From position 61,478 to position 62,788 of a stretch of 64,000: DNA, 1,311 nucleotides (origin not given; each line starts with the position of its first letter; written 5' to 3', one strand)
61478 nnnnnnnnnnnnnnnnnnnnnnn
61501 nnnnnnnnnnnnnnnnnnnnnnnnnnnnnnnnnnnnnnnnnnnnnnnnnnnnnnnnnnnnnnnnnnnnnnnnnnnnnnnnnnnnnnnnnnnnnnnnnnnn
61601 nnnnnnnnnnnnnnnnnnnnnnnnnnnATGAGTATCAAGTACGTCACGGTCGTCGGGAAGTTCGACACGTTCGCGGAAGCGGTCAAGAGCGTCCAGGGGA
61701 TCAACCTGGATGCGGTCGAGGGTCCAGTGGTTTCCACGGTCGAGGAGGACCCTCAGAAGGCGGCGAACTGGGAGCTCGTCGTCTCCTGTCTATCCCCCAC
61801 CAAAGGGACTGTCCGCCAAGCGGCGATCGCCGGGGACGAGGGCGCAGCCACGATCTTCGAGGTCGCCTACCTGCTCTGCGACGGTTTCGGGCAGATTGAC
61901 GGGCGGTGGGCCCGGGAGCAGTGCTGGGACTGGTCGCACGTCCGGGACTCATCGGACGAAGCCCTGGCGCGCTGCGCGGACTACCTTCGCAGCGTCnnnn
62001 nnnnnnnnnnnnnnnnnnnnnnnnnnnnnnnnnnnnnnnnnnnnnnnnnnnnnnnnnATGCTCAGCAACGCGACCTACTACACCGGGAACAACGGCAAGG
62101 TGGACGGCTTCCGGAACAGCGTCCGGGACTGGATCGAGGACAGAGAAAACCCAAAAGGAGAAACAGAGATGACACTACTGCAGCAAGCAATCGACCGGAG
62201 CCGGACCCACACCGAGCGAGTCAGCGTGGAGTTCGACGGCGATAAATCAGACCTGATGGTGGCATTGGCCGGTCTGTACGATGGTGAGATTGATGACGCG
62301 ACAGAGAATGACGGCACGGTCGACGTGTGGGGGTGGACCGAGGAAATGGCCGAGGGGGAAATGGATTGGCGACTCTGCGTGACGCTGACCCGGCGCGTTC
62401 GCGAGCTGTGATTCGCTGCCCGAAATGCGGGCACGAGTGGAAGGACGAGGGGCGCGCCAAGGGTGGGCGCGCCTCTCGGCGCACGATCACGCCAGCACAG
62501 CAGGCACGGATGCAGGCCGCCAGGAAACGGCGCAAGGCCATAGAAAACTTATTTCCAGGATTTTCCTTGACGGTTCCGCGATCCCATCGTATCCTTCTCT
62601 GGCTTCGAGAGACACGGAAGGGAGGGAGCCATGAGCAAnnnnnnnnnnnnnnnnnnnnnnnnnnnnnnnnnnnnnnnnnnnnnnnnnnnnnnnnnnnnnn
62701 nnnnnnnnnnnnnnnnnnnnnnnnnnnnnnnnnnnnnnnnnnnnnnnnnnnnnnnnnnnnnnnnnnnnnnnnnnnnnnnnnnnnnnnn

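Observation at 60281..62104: Exact 108-bp duplication creates a chimeric gene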

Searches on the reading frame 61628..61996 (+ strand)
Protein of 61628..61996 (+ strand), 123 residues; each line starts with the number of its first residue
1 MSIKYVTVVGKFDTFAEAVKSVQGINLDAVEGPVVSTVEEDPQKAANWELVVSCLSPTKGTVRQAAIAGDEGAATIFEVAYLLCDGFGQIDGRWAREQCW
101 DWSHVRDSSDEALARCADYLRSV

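Call 10: search_protein_families(library=pfam, proteins=[window:61628-61996:+], max_evalue=0.1)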
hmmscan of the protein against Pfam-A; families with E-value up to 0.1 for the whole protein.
window:61628-61996:+ (123 aa): 0 families

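Call 11: search_protein_families(library=phrogs, proteins=[window:61628-61996:+], max_evalue=0.1)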
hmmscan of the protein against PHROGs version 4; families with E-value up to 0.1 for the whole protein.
window:61628-61996:+ (123 aa): 1 family
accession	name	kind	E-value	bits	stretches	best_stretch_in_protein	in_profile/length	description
phrog_35317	-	unknown function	0.099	13.7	0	85-108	33-59/69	-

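Call 41: search_protein_families(library=pfam, proteins=[window:61628-61996:+], max_evalue=1)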
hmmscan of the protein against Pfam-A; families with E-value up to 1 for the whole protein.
window:61628-61996:+ (123 aa): 0 families

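Call 44: find_homologous_proteins(query=window:61628-61996:+, max_evalue=0.01)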
Query window:61628-61996:+ (123 aa): 9 proteins with E <= 0.01 among 30 candidates.
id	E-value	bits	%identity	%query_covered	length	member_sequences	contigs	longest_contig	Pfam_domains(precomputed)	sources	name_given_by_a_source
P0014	1.5e-76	272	100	100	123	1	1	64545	-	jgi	jgi:hypothetical protein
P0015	1.4e-26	111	53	98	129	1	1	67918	-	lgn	-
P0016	4.6e-8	51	42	61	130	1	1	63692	-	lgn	-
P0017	2.9e-6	45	67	33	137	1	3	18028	-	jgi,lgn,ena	-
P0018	4.6e-5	42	37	72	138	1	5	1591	-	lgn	-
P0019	6.4e-5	41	62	33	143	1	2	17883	-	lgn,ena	-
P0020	6.8e-5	41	41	64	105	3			-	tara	tara:strand:+ start:4390 stop:4707 length:318 start_codon:yes stop_codon:yes gene_type:complete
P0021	7.1e-4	38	39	75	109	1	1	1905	-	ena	-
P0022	7.8e-3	34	39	67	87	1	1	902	-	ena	-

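Call 45: find_encoding_contigs(protein=P0015, flank=10000)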
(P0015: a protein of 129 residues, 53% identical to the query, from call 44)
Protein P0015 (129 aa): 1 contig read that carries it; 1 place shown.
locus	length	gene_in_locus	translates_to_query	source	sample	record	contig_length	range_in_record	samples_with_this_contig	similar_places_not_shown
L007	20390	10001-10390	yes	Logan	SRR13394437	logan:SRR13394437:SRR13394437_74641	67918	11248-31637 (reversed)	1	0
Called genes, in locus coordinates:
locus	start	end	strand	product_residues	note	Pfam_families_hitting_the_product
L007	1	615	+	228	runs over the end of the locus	-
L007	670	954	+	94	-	-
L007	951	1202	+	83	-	-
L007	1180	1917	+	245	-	-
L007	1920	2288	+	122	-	PF18909:dGTP_diPhyd_N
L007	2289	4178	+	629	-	PF00476:DNA_pol_A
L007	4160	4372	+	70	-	-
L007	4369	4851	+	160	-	PF22769:DCD, PF00692:dUTPase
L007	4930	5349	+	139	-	-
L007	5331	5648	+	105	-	PF13384:HTH_23 (faint), PF13560:HTH_31 (weak), PF01381:HTH_3 (weak)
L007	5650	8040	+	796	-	PF19263:DUF5906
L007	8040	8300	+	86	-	-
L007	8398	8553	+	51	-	-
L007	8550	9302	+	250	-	-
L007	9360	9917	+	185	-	-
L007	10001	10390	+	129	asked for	-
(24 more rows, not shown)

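Call 46: find_encoding_contigs(protein=P0016, flank=10000)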
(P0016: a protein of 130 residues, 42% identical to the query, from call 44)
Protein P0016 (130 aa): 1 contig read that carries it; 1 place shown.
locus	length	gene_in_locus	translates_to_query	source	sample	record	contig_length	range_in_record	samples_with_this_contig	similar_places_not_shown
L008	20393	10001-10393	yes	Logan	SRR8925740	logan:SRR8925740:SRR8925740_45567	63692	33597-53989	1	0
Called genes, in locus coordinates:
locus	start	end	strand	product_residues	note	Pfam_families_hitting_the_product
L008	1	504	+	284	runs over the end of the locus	-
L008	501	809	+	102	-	-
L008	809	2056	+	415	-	-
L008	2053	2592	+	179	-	-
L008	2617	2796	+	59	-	-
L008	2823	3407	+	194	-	-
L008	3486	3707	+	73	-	-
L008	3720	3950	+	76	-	-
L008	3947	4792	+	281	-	-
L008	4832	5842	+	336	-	PF00226:DnaJ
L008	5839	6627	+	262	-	PF10263:SprT-like (weak)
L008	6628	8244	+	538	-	-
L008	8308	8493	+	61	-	-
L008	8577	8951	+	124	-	-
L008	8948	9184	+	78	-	-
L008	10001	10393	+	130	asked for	-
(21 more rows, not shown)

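Call 75: find_related_loci(query=window:61628-61996:+, collection=viral_contigs, flank=10000)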
Query window:61628-61996:+ (123 aa) in viral_contigs; peptide patterns used: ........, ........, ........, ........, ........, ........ (x = any residue, [..] = any of these).
39 stretches matched a pattern; 30 encode a relative of the query (tblastn E <= 1e-3); 30 distinct loci.
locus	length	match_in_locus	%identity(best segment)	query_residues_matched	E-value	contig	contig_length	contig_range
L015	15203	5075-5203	67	80-122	2e-15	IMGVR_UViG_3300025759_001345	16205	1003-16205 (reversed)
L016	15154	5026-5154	67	80-122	2e-15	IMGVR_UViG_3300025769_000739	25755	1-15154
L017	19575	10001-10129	67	80-122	2e-15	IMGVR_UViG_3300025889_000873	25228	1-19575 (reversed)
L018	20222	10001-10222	41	43-121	3e-14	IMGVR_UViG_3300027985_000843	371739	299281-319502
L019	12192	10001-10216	46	44-121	8e-13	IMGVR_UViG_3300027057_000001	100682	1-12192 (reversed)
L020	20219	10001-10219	43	46-122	9e-11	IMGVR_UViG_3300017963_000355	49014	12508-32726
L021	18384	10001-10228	47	39-121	1e-10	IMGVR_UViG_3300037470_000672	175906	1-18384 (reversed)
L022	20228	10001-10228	47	39-121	1e-10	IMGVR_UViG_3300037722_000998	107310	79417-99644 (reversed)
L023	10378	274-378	60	81-115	2e-10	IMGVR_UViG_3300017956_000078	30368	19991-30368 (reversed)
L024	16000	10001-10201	41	50-121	1e-8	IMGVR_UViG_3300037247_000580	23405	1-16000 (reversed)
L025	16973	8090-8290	41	50-121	1e-8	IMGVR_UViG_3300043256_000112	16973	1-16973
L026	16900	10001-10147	44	60-113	1e-8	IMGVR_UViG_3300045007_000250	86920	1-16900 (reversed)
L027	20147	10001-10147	44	60-113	1e-8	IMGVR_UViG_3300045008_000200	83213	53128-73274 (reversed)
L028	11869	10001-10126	57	81-115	4e-8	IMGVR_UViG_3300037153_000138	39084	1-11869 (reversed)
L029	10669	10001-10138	48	82-122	6e-8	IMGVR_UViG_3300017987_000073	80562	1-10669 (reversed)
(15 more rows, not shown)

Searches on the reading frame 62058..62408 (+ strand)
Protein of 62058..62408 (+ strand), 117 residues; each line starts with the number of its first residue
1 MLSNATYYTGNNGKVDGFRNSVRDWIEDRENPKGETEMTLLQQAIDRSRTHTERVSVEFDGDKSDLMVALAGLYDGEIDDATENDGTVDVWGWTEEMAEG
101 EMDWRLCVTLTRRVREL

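Call 10: search_protein_families(library=pfam, proteins=[window:62058-62408:+], max_evalue=0.1)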
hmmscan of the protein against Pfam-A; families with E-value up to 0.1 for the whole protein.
window:62058-62408:+ (117 aa): 0 families

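Call 11: search_protein_families(library=phrogs, proteins=[window:62058-62408:+], max_evalue=0.1)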
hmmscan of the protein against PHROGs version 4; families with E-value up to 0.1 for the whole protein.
window:62058-62408:+ (117 aa): 0 families

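Call 24: find_homologous_proteins(query=window:62058-62408:+, max_evalue=0.01)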
Query window:62058-62408:+ (117 aa): 13 proteins with E <= 0.01 among 14 candidates.
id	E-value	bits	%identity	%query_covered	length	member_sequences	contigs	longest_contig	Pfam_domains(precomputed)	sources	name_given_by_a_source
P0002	2.6e-72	258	100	100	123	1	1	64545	-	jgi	jgi:hypothetical protein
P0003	4.6e-33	132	85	61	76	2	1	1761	-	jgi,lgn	-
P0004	1.2e-32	131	83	61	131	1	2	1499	-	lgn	-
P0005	5.7e-31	125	82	61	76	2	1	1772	-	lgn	-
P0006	5.6e-30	122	76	64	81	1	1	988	-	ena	-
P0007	1.3e-25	108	72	61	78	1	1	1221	-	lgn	-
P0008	2.9e-25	107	72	63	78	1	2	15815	-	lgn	-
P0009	2.6e-24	104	66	70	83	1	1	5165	-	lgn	-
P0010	1.0e-23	102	58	71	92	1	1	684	-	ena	-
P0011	2.9e-22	97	68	61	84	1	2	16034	-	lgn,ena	-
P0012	3.1e-20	90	62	65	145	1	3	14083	-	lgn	-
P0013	1.1e-7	50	54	46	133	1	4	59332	-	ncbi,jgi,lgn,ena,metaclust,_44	jgi:hypothetical protein|metaclust:\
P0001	7.4e-4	38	52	24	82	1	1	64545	-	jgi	jgi:hypothetical protein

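Call 27: find_encoding_contigs(protein=P0003, flank=10000)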
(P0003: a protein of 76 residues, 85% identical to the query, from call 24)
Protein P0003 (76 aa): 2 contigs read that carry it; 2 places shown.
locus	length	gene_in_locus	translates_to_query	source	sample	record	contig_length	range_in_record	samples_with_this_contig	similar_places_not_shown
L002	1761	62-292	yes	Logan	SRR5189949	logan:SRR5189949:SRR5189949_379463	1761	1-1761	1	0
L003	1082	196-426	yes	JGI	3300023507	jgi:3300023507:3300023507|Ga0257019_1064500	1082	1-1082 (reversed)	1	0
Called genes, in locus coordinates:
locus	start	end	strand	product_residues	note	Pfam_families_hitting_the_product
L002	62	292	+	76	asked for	-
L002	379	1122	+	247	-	-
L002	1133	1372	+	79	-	-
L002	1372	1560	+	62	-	-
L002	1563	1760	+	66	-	?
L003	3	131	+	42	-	?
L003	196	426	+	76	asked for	-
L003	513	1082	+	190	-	?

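Call 28: find_encoding_contigs(protein=P0005, flank=10000)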
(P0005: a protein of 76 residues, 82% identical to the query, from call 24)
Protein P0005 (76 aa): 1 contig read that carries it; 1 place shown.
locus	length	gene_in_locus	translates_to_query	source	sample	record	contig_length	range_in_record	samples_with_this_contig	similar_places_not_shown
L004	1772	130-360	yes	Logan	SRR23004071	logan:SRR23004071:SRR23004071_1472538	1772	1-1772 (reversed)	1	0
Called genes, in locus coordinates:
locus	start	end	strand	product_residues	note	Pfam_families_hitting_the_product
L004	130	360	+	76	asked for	-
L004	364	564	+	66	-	-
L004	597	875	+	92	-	-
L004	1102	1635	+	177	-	-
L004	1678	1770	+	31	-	?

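Call 29: find_encoding_contigs(protein=P0008, flank=10000)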
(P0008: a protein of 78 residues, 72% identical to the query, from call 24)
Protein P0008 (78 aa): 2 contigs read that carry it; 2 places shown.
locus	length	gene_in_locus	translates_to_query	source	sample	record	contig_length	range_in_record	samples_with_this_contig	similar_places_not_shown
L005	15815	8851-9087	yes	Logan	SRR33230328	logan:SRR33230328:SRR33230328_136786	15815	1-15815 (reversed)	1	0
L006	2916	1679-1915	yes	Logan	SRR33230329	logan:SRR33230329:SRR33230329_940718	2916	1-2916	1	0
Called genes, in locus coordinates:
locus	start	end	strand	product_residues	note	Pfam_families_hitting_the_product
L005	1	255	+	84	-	?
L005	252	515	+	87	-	PF17782:WHD_DprA (weak)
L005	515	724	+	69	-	-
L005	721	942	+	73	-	-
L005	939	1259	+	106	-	-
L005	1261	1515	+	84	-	-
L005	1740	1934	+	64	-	PF02599:CsrA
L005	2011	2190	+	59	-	-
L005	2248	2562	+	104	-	-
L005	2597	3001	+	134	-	-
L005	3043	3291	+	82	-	-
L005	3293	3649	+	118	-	-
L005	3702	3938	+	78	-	-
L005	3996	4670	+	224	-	PF01170:UPF0020 (faint), PF01555:N6_N4_Mtase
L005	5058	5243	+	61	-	-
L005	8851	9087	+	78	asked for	-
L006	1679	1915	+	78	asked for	-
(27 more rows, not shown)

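Call 66: find_encoding_contigs(protein=P0013, flank=4000, max_places=4)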
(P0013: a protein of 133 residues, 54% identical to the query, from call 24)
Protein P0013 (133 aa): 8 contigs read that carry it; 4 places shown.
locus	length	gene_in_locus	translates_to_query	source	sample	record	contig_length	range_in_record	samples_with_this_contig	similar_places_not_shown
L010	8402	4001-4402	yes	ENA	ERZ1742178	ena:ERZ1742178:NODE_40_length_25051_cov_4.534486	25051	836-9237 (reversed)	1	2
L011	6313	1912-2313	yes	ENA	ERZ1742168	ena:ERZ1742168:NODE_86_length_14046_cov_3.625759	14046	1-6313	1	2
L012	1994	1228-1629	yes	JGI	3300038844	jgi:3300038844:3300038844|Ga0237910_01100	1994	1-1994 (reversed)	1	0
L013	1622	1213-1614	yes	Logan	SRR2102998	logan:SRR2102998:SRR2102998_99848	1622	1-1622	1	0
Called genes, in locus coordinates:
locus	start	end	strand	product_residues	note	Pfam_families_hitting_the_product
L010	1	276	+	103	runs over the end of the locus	-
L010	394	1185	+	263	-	-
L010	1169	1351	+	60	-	-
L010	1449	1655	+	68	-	-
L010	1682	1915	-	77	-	-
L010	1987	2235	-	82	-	-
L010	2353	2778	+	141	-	-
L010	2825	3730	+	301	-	PF17338:GP88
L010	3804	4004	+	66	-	-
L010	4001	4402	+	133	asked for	-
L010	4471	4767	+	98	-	-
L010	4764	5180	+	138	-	-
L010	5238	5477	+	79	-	-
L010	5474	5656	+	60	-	-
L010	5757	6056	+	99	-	-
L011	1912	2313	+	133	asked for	-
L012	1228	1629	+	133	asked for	-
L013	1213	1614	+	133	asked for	-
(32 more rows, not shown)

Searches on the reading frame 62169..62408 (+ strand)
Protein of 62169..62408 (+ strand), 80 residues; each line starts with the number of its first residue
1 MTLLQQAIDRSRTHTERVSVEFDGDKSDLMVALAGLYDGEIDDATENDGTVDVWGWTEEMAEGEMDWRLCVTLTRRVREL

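Call 10: search_protein_families(library=pfam, proteins=[window:62169-62408:+], max_evalue=0.1)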
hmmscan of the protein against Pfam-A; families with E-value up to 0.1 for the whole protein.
window:62169-62408:+ (80 aa): 0 families

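Call 11: search_protein_families(library=phrogs, proteins=[window:62169-62408:+], max_evalue=0.1)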
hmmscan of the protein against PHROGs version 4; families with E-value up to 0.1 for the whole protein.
window:62169-62408:+ (80 aa): 0 families

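Call 42: predict_structure(alignment_id=A3)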
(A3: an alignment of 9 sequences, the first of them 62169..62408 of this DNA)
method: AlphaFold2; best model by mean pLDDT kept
length: 80 residues; sequences in the alignment: 9
mean_pLDDT: 86.1   pTM: 0.74
mean pLDDT of the five models: 86.1, 84.7, 66.9, 66.1, 64.8
residues with pLDDT >= 90: 49; 70-90: 22; 50-70: 6; < 50: 3
segments of 3 or more residues with pLDDT < 50: 78-80
pLDDT, mean of each block of 10 residues (from residue 1): 86 81 92 92 92 89 85 71
secondary structure, 60 per line:
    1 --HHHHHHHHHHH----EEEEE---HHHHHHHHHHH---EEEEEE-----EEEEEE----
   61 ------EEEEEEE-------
elements in order: H3-13 E18-22 H26-36 E40-45 E51-56 E67-73

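Call 50: fold_search(model_id=the predicted structure, library=pdb)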
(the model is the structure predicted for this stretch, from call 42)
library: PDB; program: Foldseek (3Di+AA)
matches with E <= 10: 583; with E <= 0.001: 0
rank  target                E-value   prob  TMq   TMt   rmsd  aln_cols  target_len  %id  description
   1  6a8d                  1.2e-02  0.91  0.41  0.23   6.9        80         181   15  Crystal Structure of Chlamydomonas reinhardtii ARF (released 2019-07-10)
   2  1fzq                  2.2e-01  0.35  0.39  0.22   6.2        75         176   15  CRYSTAL STRUCTURE OF MURINE ARL3-GDP (released 2000-12-06)
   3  8rsq                  2.4e-01  0.41  0.42  0.12   7.0        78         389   12  Crystal structure of marine actinobacteria clade rhodopsin (MAR) - human GTPase Arf1 (L8K,Q71L) chimera; Ground state (released 2025-04-02)
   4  5uf8_A                2.5e-01  0.54  0.42  0.24   5.8        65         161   14  Crystal structure of the ARF family small GTPase ARF2 from Candida albicans in complex with GDP (released 2017-01-25)
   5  7rll_B                2.5e-01  0.41  0.41  0.23   5.4        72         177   10  Crystal structure of ARF3 from Candida albicans in complex with guanosine-3'-monophosphate-5'-diphosphate (released 2021-08-11)
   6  3l7t_A                2.7e-01  0.21  0.33  0.23   4.1        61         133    8  Crystal structure of SMU.1112c (released 2010-12-29)
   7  2b6h                  3.1e-01  0.35  0.42  0.24   7.0        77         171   14  Structure of human ADP-ribosylation factor 5 (released 2005-10-11)
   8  4lol_B                3.1e-01  0.09  0.28  0.15  10.9        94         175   12  Crystal structure of mSting in complex with DMXAA (released 2013-08-21)
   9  8sdw                  3.3e-01  0.35  0.42  0.24   5.9        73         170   14  Crystal structure of the non-myristoylated mutant [L8K]Arf1 in complex with a GDP analogue (released 2023-06-28)
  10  8rsr                  3.3e-01  0.33  0.42  0.12   7.1        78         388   12  Crystal structure of marine actinobacteria clade rhodopsin (MAR) - human GTPase Arf1 (L8K,Q71L) chimera; N state (released 2025-04-02)
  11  3dz8                  3.3e-01  0.20  0.32  0.19   5.0        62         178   10  Crystal structure of human Rab3B GTPase bound with GDP (released 2008-08-12)
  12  3aq4_B                3.6e-01  0.33  0.41  0.25   5.2        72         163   12  Molecular insights into plant cell proliferation disturbance by Agrobacterium protein 6b (released 2011-01-26)
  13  2qqz_A                3.6e-01  0.23  0.35  0.26   4.8        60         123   12  Crystal structure of putative glyoxalase family protein from Bacillus anthracis (released 2007-08-14)
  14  2p25                  3.6e-01  0.21  0.34  0.25   4.9        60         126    8  The crystal structure of the glyoxalase family protein from Enterococcus faecalis (released 2007-04-03)
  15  1z6y_A                3.8e-01  0.38  0.43  0.24   5.5        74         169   12  Structure Of Human ADP-Ribosylation Factor-Like 5 (released 2005-04-05)
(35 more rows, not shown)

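Call 67: fold_search(model_id=the predicted structure, library=viral)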
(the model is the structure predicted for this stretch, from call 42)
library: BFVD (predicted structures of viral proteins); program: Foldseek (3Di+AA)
matches with E <= 10: 1083; with E <= 0.001: 0
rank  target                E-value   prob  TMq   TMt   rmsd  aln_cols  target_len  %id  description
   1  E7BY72                2.6e-02  0.99  0.48  0.07   3.1        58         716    3  NS79 [Grass carp reovirus]
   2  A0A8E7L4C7            4.4e-02  0.82  0.41  0.22   5.3        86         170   19  (no name in the UniProt tables at hand)
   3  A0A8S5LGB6            7.6e-02  0.77  0.44  0.50   5.0        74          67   15  Uncharacterized protein [Siphoviridae sp. ctFiA6]
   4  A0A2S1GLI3            8.1e-02  0.82  0.33  0.13   8.2        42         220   19  (no name in the UniProt tables at hand)
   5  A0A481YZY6            8.7e-02  0.92  0.54  0.54   3.4        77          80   10  Uncharacterized protein [Marseillevirus LCMAC202]
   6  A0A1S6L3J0            1.1e-01  0.23  0.31  0.17  14.6        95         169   13  Uncharacterized protein [Erwinia phage vB_EamM_Yoloswag]
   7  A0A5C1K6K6            1.6e-01  0.44  0.39  0.39   5.2        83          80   10  Uncharacterized protein [Pseudomonas phage vB_PaeM_PS119XW]
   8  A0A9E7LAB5            2.2e-01  0.13  0.23  0.23   9.9        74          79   14  (no name in the UniProt tables at hand)
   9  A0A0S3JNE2            2.4e-01  0.28  0.33  0.16   5.7        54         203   20  (no name in the UniProt tables at hand)
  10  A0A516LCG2            2.7e-01  0.60  0.49  0.46   5.4        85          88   12  (no name in the UniProt tables at hand)
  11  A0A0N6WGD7            2.9e-01  0.57  0.39  0.22   2.8        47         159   21  Putative tail component K-like protein [Salmonella phage 35]
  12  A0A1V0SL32            2.9e-01  0.57  0.44  0.10   4.1        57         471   12  RING-type domain-containing protein [Klosneuvirus KNV1]
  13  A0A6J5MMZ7            2.9e-01  0.13  0.16  0.10  15.4        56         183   25  Uncharacterized protein [uncultured Caudovirales phage]
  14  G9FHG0                3.1e-01  0.41  0.41  0.24   5.3        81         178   12  (no name in the UniProt tables at hand)
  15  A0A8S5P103            3.1e-01  0.28  0.37  0.10   6.6        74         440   12  Uncharacterized protein [Myoviridae sp. ctLnO19]
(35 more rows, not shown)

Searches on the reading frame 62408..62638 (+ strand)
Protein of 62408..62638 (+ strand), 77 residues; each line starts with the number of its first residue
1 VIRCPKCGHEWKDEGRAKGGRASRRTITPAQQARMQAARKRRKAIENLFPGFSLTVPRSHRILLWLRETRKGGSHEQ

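Call 41: search_protein_families(library=pfam, proteins=[window:62408-62638:+], max_evalue=1)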
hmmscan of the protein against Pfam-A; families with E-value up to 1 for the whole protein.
seq(77 aa): 8 families
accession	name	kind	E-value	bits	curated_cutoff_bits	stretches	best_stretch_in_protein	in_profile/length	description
PF23470.1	Zn_ribbon_PF0610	-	0.0058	16.8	26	1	3-18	20-35/39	PF0610 rubredoxin-like zinc beta-ribbon domain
PF09538.15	FYDLN_acid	-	0.023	15.8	23.9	1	2-43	27-68/105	Protein of unknown function (FYDLN_acid)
PF08274.17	Zn_Ribbon_YjdM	-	0.026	15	30.8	1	4-12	22-30/30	PhnA Zinc-Ribbon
PF13717.11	Zn_ribbon_4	-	0.029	14.7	30.3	1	1-12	25-36/36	zinc-ribbon domain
PF13248.11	Zn_ribbon_3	-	0.041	13.8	27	1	1-9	2-10/26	zinc-ribbon domain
PF23783.1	Zn_ribbon_TiaS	-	0.046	13.9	27.3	1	3-19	3-19/41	TiaS C-terminal zinc ribbon domain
PF14311.12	DUF4379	-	0.075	13.7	24.5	1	3-13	29-39/56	Probable Treble clef zinc finger domain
PF24460.1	DUF7575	-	0.082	12.7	28.5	1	2-11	4-13/28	Domain of unknown function (DUF7575)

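Call 59: search_protein_families(library=phrogs, proteins=[window:62408-62638:+], max_evalue=5)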
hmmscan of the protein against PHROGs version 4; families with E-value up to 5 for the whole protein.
seq(77 aa): 2 families
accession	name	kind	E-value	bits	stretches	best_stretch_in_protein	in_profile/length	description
phrog_26127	-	unknown function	0.034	15.3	1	3-48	7-54/107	-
phrog_5500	-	unknown function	0.077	13.9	1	2-47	15-60/72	-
